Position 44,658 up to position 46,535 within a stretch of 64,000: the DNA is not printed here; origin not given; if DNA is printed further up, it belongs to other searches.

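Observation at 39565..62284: About 23-kb accessory surface locus: FCT-like sortase-B/SipA pilus operon, two giant adhesins and an orphan regulator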

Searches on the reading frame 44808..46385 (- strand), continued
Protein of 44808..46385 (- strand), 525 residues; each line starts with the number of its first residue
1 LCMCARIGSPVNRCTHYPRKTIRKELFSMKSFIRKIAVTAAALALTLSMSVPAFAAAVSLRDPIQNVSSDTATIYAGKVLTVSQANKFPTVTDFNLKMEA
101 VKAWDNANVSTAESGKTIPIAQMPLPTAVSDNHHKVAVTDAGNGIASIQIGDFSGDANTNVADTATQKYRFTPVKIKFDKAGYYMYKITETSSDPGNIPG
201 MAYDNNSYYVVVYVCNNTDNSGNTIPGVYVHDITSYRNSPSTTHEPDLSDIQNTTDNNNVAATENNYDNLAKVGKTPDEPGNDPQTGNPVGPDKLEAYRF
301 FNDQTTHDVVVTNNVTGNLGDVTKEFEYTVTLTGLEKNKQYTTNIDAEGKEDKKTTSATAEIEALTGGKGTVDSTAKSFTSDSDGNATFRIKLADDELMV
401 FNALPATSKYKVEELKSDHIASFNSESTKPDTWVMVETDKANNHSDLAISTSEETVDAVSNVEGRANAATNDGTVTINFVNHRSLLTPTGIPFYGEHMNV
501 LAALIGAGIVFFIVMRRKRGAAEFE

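Call 35: search_solved_structures(query=A1, max_evalue=0.01, show_alignments=3)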
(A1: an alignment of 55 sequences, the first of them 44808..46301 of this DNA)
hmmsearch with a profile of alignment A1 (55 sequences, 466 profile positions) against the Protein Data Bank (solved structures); distinct sequences matched with E-value up to 0.01: 11.
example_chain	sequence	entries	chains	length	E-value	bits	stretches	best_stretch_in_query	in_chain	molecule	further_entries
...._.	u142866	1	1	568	1.5e-15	60.1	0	128-187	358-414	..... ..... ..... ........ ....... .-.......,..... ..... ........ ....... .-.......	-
3b2m_A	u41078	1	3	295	2.4e-13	52.8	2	125-183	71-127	Putative uncharacterized protein SPy0128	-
6bbw_A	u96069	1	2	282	8.7e-13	51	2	245-291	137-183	Major pilin backbone protein T-antigen, T3.2.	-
6bbt_A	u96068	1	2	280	1.4e-12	50.4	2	111-185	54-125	Major pilin backbone protein T-antigen, T13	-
3gle_A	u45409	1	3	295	2.5e-12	49.5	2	125-183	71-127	Pilin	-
3gld_A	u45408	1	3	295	3.9e-12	48.9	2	257-425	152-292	Pilin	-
6n0a_A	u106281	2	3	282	7.1e-09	38.1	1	128-187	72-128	Major pilin backbone protein T-antigen | T18.1 Major pilin backbone protein T-antigen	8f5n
7f7y_A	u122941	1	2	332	2.6e-07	32.9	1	127-382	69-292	PitB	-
4bug_A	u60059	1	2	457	6.1e-07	31.7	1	254-296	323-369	ANCILLARY PROTEIN 1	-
2xi9_A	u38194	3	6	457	6.2e-07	31.7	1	254-296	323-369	ANCILLARY PROTEIN 1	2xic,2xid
4s3l_A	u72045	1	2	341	7.7e-07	31.4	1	127-391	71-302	Major Pilin Protein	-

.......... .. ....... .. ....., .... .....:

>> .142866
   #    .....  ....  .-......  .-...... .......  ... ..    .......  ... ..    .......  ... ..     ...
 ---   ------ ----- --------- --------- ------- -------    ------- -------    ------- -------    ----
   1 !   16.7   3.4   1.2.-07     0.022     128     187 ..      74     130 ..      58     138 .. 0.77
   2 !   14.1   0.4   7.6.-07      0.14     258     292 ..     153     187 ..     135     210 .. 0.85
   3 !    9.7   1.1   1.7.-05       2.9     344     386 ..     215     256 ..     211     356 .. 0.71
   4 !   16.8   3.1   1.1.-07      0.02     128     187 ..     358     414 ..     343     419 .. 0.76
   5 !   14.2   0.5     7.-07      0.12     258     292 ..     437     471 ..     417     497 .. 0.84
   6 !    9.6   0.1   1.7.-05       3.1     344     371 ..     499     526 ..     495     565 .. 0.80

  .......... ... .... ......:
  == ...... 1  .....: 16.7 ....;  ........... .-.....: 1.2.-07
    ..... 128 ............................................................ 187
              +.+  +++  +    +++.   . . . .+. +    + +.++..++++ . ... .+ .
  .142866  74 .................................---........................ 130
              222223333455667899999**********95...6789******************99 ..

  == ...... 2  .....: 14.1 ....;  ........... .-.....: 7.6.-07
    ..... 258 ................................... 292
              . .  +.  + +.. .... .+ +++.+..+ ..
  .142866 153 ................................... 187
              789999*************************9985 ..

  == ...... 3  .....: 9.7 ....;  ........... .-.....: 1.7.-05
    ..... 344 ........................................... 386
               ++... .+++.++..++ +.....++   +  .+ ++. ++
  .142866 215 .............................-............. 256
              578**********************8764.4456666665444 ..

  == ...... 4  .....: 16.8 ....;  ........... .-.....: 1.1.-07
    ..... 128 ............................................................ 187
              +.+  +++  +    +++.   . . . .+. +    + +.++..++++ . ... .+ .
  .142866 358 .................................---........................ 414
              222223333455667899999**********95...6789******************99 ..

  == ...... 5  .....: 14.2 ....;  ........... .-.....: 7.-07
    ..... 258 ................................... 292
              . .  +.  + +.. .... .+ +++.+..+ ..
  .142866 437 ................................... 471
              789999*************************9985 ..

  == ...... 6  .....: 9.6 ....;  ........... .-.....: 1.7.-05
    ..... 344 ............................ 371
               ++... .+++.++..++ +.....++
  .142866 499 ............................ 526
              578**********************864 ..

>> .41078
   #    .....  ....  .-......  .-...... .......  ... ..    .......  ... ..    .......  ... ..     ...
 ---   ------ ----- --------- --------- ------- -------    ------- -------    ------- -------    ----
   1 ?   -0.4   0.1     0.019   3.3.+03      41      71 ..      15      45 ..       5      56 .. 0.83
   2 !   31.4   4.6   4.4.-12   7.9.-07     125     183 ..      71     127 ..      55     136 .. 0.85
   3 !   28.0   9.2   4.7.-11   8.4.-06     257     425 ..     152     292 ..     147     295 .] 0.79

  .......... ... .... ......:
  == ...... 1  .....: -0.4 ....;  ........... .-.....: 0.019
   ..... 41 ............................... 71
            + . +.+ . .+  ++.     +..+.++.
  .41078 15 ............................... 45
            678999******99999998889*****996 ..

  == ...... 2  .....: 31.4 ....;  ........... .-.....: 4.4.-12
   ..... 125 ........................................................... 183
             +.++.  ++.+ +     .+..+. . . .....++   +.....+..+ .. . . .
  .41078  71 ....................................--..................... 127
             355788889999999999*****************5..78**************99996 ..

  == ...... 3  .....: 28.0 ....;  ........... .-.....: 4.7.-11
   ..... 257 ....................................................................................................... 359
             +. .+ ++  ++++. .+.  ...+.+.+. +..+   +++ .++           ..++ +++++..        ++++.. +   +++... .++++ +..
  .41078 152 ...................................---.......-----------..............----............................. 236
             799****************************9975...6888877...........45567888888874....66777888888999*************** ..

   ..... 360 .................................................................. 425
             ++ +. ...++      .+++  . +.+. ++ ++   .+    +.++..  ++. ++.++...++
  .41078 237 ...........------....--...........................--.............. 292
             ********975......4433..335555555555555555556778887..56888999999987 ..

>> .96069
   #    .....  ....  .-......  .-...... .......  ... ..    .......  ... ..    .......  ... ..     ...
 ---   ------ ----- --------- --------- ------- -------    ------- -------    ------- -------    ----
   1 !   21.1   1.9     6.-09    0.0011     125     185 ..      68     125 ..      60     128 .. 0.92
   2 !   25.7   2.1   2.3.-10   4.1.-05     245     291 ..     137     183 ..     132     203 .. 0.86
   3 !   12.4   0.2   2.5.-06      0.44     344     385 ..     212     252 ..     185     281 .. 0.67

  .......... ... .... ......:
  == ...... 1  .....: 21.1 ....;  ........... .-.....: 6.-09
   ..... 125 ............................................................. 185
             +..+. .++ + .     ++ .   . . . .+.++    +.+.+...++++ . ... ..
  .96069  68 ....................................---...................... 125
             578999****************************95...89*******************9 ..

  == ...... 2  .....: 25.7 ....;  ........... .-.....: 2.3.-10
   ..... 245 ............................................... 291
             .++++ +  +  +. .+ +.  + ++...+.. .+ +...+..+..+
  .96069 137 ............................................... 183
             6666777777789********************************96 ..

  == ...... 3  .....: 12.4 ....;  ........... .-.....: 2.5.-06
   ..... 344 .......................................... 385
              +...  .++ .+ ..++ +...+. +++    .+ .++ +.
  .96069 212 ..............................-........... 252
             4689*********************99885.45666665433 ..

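Call 37: fold_search(model_id=the predicted structure, library=pdb)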
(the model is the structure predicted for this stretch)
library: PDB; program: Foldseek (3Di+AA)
matches with E <= 10: 659; with E <= 0.001: 69
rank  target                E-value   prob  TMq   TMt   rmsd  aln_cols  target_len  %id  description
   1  3gle_A                6.3e-17  1.00  0.38  0.62   9.7       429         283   16  Crystal Structure of the Major Pilin from Streptococcus pyogenes N168A mutant (released 2009-06-02)
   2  3gld_C                7.4e-17  1.00  0.38  0.62   8.2       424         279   16  Crystal Structure of the Major Pilin from Streptococcus pyogenes E117A mutant (released 2009-06-02)
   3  3gld_A                7.8e-17  1.00  0.37  0.58   9.9       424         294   16  Crystal Structure of the Major Pilin from Streptococcus pyogenes E117A mutant (released 2009-06-02)
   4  3b2m_B                1.2e-16  1.00  0.38  0.61   9.7       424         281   17  Crystal Structure of the Major Pilin from Streptococcus pyogenes (released 2007-12-18)
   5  3b2m_C                1.5e-16  1.00  0.38  0.61  10.0       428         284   16  Crystal Structure of the Major Pilin from Streptococcus pyogenes (released 2007-12-18)
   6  3b2m_A                1.8e-16  1.00  0.36  0.57  10.7       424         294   17  Crystal Structure of the Major Pilin from Streptococcus pyogenes (released 2007-12-18)
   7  3gld_B                2.1e-16  1.00  0.38  0.62   9.6       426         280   16  Crystal Structure of the Major Pilin from Streptococcus pyogenes E117A mutant (released 2009-06-02)
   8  3gle_B                2.2e-16  1.00  0.36  0.59  10.9       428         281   16  Crystal Structure of the Major Pilin from Streptococcus pyogenes N168A mutant (released 2009-06-02)
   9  3gle_C                3.9e-16  1.00  0.37  0.60   9.6       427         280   16  Crystal Structure of the Major Pilin from Streptococcus pyogenes N168A mutant (released 2009-06-02)
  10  8f5n_A                6.1e-16  1.00  0.34  0.54   9.0       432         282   16  Identification of an Immunodominant region on a Group A Streptococcus T-antigen Reveals Temperature-Dependent Motion i (released 2023-03-08)
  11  4s3l_A                1.1e-15  1.00  0.27  0.37  13.0       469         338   12  Crystal Structure of major pilin protein PitB from type II pilus of Streptococcus pneumoniae (released 2015-07-29)
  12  6n0a_B                3.2e-15  1.00  0.34  0.56   8.1       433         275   17  Structure of the major pilin protein (T-18.1) from Streptococcus pyogenes serotype MGAS8232 (released 2019-04-17)
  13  6n0a_A                5.5e-15  1.00  0.35  0.56   8.1       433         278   17  Structure of the major pilin protein (T-18.1) from Streptococcus pyogenes serotype MGAS8232 (released 2019-04-17)
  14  7w7i_C                5.5e-15  1.00  0.26  0.36  13.1       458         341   16  Crystal Structure of shaft pilin PitB from pilus islet-2 of Streptococcus oralis (released 2022-06-01)
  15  7f7y_A                6.6e-15  1.00  0.27  0.37  13.4       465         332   13  Crystal Structure of protein PitB from pilus islet-2 of Streptococcus pneumoniae (released 2022-06-01)
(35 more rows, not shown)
